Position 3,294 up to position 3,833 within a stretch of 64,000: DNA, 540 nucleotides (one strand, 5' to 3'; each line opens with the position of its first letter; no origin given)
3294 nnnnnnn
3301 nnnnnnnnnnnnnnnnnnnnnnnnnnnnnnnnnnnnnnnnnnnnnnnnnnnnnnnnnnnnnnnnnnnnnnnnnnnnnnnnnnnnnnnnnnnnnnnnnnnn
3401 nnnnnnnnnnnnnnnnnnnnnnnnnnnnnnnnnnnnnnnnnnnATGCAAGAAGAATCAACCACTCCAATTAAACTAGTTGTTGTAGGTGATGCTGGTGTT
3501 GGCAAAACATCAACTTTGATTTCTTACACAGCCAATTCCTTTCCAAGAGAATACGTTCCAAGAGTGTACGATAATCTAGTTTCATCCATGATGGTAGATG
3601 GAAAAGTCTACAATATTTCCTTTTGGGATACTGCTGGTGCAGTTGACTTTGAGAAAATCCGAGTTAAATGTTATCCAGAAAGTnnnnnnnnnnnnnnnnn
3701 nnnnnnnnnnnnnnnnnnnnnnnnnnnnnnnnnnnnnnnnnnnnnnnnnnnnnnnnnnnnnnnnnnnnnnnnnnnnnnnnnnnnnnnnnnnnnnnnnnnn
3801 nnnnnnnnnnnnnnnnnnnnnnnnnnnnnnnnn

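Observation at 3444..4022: Rho GTPase predicted to be GTPase-deficient (Gly12-equivalent and Gln61-equivalent both Ala)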

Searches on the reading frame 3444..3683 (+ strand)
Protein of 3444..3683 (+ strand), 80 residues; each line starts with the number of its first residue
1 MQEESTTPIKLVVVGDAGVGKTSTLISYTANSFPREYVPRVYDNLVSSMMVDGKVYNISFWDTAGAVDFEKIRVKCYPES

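Call 14: search_solved_structures(query=window:3444-3683:+, max_evalue=0.001, show_alignments=0)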
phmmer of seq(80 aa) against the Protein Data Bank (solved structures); distinct sequences matched with E-value up to 0.001: 742 (the best 60 are shown).
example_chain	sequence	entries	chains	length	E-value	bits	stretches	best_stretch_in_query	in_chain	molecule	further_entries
4yon_B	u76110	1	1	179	9.5e-25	89.3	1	7-79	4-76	Ras-related C3 botulinum toxin substrate 1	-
1ryf_A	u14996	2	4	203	9.6e-25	89.3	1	7-79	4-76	ras-related C3 botulinum toxin substrate 1 isoform Rac1b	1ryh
5qqd_A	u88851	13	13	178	1e-24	89.2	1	8-79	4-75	Ras-related C3 botulinum toxin substrate 1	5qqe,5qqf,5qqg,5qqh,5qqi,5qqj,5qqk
1mh1_A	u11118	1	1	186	1.1e-24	89.1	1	7-79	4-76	RAC1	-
8i5v_B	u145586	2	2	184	1.1e-24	89.1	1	8-79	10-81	Ras-related C3 botulinum toxin substrate 1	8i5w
2g0n_A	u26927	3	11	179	1.1e-24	89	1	8-79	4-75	Ras-related C3 botulinum toxin substrate 3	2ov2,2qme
2ic5_A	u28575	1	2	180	1.2e-24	89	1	8-79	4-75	Ras-related C3 botulinum toxin substrate 3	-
2yin_C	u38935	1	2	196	1.2e-24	89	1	8-79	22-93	RAS-RELATED C3 BOTULINUM TOXIN SUBSTRATE 1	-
7ajk_BBB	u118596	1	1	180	1.2e-24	89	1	8-79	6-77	Ras-related C3 botulinum toxin substrate 1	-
9rfb_A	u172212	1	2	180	1.2e-24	89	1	8-79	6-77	Ras-related C3 botulinum toxin substrate 1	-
3ryt_C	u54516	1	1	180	1.3e-24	88.9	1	8-79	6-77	Ras-related C3 botulinum toxin substrate 1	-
5fi0_B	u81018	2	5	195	1.3e-24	88.9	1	8-79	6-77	Ras-related C3 botulinum toxin substrate 1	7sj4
1he1_C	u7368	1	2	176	1.4e-24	88.7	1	8-79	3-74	RAS-RELATED C3 BOTULINUM TOXIN SUBSTRATE 1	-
2h7v_A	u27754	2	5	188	1.4e-24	88.7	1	8-79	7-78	Migration-inducing protein 5 | Ras-related C3 botulinum toxin substrate 1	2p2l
1foe_B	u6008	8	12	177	1.4e-24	88.7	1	8-79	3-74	RAS-RELATED C3 BOTULINUM TOXIN SUBSTRATE | ras-related C3 botulinum toxin substrate 1 isoform Rac1 | Ras-related C3 botulinum toxin substrate 1 precursor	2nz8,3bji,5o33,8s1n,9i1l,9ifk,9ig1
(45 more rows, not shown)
